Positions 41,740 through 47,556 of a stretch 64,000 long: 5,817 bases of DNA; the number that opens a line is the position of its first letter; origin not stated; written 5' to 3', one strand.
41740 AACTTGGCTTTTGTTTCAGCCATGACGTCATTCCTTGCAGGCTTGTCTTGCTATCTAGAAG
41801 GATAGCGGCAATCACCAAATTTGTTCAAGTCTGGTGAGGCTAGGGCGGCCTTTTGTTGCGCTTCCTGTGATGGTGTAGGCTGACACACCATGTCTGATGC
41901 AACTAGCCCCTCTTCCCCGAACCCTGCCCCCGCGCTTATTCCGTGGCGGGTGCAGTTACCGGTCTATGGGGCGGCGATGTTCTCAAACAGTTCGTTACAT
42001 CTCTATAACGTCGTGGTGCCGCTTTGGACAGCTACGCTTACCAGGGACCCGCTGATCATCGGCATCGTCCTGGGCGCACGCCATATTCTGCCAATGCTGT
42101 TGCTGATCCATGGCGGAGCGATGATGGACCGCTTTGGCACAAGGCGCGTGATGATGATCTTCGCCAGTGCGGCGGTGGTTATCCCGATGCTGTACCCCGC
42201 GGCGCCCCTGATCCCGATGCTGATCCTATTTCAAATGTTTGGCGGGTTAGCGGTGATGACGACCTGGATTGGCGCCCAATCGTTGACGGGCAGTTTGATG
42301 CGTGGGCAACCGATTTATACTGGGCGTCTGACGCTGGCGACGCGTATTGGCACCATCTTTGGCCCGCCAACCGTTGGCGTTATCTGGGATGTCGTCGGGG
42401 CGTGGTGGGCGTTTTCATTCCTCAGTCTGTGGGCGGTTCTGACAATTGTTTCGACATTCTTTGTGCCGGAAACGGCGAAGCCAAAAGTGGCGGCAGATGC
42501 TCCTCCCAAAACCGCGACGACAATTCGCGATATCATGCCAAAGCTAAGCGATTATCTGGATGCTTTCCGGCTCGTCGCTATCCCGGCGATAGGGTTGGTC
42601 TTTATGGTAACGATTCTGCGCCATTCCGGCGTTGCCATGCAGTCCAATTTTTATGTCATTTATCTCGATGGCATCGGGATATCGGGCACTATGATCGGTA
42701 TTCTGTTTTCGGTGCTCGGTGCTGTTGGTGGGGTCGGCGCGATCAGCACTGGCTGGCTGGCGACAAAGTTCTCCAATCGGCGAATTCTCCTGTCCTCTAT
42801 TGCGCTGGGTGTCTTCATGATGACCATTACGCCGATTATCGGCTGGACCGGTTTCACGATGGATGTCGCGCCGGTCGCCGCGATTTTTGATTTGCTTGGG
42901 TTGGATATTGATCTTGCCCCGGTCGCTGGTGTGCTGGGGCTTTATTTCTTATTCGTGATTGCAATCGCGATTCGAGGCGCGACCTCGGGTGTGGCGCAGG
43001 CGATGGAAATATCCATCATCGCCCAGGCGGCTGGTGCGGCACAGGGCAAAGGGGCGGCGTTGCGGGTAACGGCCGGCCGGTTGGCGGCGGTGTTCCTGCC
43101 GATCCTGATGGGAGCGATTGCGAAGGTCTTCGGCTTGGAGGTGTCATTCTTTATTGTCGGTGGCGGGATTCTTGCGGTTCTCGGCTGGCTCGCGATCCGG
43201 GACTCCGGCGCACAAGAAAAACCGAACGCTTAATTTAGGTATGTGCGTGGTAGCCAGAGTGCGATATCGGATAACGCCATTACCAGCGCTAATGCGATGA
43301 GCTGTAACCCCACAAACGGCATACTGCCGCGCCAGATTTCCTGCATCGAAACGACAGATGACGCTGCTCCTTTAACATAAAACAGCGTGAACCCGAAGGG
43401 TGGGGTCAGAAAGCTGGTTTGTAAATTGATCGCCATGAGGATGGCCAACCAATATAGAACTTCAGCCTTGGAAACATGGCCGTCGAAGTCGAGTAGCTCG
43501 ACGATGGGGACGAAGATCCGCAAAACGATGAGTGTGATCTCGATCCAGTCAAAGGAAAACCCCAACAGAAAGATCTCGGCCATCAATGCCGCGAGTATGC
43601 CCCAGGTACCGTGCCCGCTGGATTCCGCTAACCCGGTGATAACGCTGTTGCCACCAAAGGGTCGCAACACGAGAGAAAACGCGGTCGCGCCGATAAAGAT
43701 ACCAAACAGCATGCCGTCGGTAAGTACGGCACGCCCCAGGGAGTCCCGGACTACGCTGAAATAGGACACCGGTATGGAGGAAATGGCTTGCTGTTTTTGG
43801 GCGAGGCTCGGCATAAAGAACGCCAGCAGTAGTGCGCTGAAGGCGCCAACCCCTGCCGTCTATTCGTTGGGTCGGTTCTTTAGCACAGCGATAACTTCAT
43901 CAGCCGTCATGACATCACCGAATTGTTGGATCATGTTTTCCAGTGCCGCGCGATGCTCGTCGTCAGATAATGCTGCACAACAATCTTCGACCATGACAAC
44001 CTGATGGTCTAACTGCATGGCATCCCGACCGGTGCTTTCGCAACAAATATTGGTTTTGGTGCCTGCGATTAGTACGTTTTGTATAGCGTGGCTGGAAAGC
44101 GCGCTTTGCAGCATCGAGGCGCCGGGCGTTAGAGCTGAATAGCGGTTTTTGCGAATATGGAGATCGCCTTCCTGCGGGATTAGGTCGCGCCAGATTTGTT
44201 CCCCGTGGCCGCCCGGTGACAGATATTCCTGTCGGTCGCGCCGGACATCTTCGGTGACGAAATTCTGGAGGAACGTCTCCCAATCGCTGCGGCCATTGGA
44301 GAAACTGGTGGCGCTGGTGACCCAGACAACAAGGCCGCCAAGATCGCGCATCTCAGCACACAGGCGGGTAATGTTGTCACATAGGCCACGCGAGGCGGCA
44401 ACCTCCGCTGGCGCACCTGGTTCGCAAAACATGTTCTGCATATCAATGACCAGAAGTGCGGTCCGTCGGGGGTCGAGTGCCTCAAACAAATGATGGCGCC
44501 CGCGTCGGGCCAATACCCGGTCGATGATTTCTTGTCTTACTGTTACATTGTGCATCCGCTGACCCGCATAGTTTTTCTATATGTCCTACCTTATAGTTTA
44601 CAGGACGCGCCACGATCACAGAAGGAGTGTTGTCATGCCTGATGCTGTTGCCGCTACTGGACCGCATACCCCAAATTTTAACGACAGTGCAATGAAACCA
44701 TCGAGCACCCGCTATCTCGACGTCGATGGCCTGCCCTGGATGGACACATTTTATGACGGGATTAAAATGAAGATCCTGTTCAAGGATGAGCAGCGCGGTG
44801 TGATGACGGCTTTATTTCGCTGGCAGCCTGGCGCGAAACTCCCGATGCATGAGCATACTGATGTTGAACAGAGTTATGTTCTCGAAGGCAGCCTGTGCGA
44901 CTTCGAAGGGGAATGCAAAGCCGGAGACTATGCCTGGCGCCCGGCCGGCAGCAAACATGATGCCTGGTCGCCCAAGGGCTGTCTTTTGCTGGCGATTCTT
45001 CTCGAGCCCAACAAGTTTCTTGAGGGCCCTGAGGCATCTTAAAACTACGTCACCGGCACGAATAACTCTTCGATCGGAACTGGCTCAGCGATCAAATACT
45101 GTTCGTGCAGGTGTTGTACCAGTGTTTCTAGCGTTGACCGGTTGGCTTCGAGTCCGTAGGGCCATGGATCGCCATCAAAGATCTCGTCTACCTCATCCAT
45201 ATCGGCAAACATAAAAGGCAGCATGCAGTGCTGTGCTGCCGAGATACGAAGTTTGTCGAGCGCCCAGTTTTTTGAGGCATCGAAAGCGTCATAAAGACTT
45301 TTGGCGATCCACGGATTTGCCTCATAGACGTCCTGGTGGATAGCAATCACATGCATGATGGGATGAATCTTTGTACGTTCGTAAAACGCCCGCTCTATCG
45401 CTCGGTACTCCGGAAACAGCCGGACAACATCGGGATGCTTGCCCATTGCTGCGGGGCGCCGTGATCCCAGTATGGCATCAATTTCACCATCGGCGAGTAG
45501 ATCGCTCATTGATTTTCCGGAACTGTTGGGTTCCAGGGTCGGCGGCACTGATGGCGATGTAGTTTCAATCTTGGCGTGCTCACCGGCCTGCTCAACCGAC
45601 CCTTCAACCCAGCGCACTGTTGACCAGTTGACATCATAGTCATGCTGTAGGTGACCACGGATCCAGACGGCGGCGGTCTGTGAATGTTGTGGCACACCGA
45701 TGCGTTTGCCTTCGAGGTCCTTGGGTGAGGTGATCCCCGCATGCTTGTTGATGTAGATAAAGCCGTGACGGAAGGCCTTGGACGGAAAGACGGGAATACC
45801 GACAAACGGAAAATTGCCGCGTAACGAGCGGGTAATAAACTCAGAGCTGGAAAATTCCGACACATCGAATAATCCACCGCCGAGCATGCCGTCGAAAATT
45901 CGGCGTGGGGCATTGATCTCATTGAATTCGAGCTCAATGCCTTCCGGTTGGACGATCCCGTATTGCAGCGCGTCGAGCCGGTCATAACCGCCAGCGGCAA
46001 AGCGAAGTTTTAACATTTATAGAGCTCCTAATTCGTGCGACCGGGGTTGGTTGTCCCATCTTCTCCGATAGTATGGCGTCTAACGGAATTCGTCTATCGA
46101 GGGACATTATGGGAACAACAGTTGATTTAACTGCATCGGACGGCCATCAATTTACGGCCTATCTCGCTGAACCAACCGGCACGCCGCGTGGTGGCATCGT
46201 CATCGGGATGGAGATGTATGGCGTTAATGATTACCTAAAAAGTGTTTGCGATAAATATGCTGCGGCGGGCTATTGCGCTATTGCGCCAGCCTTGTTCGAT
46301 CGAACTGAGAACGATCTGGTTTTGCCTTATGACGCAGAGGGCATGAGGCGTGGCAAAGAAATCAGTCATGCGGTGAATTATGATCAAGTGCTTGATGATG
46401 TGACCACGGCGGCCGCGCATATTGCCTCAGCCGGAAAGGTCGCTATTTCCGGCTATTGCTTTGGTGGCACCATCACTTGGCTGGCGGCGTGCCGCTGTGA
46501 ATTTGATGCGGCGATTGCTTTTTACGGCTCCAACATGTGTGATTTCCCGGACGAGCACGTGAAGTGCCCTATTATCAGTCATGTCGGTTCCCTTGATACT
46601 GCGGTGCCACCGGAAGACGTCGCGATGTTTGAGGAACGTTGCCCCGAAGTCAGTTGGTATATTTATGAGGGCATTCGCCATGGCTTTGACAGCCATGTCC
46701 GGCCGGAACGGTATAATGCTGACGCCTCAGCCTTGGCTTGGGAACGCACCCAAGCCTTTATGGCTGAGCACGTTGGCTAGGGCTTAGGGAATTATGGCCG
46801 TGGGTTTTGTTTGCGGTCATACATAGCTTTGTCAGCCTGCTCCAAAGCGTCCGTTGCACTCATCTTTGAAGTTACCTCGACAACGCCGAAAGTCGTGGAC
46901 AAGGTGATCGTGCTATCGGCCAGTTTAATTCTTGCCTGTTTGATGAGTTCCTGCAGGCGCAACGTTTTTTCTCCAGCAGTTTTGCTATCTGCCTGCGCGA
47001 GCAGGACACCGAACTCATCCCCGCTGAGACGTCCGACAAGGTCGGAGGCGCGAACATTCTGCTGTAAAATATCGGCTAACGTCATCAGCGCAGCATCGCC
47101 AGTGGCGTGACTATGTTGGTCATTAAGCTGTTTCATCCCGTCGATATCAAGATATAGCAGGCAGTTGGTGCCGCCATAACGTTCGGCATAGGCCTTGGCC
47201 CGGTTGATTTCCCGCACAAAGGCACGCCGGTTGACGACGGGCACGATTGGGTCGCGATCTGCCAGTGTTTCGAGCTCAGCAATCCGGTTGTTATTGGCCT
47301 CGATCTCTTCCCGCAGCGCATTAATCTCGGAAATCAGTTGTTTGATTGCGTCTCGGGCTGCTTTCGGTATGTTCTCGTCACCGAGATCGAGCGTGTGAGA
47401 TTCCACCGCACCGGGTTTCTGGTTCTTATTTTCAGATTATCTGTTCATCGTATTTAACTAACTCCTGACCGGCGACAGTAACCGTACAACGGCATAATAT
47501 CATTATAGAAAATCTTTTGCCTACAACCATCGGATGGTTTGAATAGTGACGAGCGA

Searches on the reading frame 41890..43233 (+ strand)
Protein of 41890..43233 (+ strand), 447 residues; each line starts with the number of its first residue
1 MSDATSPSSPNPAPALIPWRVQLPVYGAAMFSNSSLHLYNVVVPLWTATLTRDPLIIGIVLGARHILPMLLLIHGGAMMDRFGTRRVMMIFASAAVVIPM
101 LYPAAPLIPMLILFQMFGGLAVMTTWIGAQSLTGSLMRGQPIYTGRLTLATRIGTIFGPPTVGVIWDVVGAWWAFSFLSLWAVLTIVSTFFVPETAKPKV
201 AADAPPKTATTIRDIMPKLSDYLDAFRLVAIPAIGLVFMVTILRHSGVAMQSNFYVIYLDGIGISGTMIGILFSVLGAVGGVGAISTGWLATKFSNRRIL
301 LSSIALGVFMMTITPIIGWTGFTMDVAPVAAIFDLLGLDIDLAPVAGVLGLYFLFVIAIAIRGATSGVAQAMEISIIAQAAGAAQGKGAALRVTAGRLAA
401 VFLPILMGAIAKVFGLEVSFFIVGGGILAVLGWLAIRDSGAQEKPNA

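Call 6: search_protein_families(library=pfam, proteins=[window:41890-43233:+])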
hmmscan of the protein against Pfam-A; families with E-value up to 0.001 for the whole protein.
window:41890-43233:+ (447 aa): 2 families
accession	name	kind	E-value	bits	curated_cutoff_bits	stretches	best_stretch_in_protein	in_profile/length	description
PF07690.21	MFS_1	-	3.6e-25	89.1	33.4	2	28-332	4-303/347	Major Facilitator Superfamily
PF12832.13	MFS_1_like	-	9.9e-06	25.3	25.2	1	180-317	164-297/373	MFS_1 like family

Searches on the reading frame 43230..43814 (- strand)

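Call 6: search_protein_families(library=pfam, proteins=[window:43230-43814:-])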
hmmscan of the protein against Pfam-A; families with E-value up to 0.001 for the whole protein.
window:43230-43814:- (194 aa): 1 family
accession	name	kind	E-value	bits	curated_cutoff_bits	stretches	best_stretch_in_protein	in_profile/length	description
PF06808.19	DctM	-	1.4e-18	67.4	23.8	1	21-181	260-410/413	Tripartite ATP-independent periplasmic transporter, DctM component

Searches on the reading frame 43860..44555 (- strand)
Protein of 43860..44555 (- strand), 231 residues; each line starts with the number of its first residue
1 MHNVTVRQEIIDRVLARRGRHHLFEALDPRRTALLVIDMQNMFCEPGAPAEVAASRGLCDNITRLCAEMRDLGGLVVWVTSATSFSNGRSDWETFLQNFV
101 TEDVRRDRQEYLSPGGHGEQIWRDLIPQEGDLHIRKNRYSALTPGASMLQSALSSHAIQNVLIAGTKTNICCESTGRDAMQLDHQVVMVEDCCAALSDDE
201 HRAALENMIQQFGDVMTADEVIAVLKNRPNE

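Call 6: search_protein_families(library=pfam, proteins=[window:43860-44555:-])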
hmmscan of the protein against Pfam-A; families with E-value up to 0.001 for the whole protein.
window:43860-44555:- (231 aa): 1 family
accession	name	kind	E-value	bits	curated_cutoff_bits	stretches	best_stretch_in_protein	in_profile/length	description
PF00857.26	Isochorismatase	-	2.3e-41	142.2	27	1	32-220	1-175/175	Isochorismatase domain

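Call 62: search_protein_families(library=ncbifam, proteins=[window:43860-44555:-], max_evalue=0.0001)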
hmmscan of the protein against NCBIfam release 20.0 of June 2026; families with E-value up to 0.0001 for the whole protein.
window:43860-44555:- (231 aa): 4 families
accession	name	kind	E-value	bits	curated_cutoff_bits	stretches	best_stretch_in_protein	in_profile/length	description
TIGR03614.1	RutB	equivalog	7.1e-22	78.1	377.95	1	26-227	10-221/226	pyrimidine utilization protein B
NF050097.1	BiurAmidohydBiuH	equivalog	2e-16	60.1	370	1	26-220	13-216/221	biuret amidohydrolase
NF008517.0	PRK11440.1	equivalog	2.6e-16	60.1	195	1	26-224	3-187/188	hydrolase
NF008623.0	PRK11609.1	equivalog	3.7e-10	40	174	1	148-221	133-208/213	bifunctional nicotinamidase/pyrazinamidase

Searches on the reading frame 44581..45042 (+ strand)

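Call 62: search_protein_families(library=ncbifam, proteins=[window:44581-45042:+], max_evalue=0.0001)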
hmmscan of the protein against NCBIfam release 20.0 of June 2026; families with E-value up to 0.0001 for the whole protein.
window:44581-45042:+ (153 aa): 2 families
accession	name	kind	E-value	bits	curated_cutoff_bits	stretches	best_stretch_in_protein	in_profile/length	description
TIGR02451.1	anti_sig_ChrR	subfamily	5.1e-10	39.5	124.5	1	61-147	115-203/216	ChrR family anti-sigma-E factor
NF051881.1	StressantisigmaChrR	equivalog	4.6e-07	29.6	300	1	15-138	65-187/209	cadmium/peroxide/UV radiation responsive anti-sigma factor ChrR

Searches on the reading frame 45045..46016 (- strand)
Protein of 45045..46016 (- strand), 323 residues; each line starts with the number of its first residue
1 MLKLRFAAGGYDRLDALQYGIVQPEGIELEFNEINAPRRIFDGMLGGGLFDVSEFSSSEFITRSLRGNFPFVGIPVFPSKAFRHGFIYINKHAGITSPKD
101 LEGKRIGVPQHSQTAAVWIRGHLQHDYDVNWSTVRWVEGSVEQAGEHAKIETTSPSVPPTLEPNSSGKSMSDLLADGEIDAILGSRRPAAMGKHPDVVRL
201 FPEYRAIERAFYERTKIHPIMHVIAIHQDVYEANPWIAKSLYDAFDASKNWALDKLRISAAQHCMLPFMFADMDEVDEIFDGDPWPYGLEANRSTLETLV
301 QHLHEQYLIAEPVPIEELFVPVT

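Call 6: search_protein_families(library=pfam, proteins=[window:45045-46016:-])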
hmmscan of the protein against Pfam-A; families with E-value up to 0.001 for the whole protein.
window:45045-46016:- (323 aa): 1 family
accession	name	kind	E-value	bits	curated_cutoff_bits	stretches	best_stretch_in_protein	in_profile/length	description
PF09084.16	NMT1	-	0.00023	21.6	20.5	1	86-117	77-107/216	NMT1/THI5 like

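Call 62: search_protein_families(library=ncbifam, proteins=[window:45045-46016:-], max_evalue=0.0001)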
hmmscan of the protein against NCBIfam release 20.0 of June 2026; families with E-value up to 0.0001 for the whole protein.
window:45045-46016:- (323 aa): 1 family
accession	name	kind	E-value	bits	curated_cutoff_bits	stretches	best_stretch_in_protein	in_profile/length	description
TIGR01728.1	SsuA_fam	subfamily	9.4e-06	25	163.5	0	30-120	33-120/290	aliphatic sulfonate ABC transporter substrate-binding protein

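Call 63: search_solved_structures(query=window:45045-46016:-, max_evalue=0.001)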
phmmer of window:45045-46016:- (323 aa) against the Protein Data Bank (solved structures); distinct sequences matched with E-value up to 0.001: 1.
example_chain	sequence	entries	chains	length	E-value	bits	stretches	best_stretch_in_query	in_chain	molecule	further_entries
9jp7_A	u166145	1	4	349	8.6e-64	219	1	2-323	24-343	4,5-dihydroxyphthalate decarboxylase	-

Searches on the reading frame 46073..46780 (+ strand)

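Call 6: search_protein_families(library=pfam, proteins=[window:46073-46780:+])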
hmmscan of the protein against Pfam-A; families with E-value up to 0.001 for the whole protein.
window:46073-46780:+ (235 aa): 1 family
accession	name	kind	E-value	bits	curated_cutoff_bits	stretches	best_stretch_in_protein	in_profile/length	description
PF01738.24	DLH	-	7.4e-37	127.5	21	1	27-233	1-216/217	Dienelactone hydrolase family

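Call 62: search_protein_families(library=ncbifam, proteins=[window:46073-46780:+], max_evalue=0.0001)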
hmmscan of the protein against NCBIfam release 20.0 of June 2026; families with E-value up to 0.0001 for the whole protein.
window:46073-46780:+ (235 aa): 1 family
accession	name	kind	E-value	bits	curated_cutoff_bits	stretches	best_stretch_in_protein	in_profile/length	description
NF041440.1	hydrolase_YghX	exception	2.8e-25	89.1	460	1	11-233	65-291/292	YghX family hydrolase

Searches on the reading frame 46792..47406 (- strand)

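Call 6: search_protein_families(library=pfam, proteins=[window:46792-47406:-])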
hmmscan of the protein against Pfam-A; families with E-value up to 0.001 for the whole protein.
window:46792-47406:- (204 aa): 1 family
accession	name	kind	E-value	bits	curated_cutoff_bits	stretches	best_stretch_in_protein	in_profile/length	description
PF00990.26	GGDEF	-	5.1e-33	114.6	23.8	1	50-203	2-159/161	Diguanylate cyclase, GGDEF domain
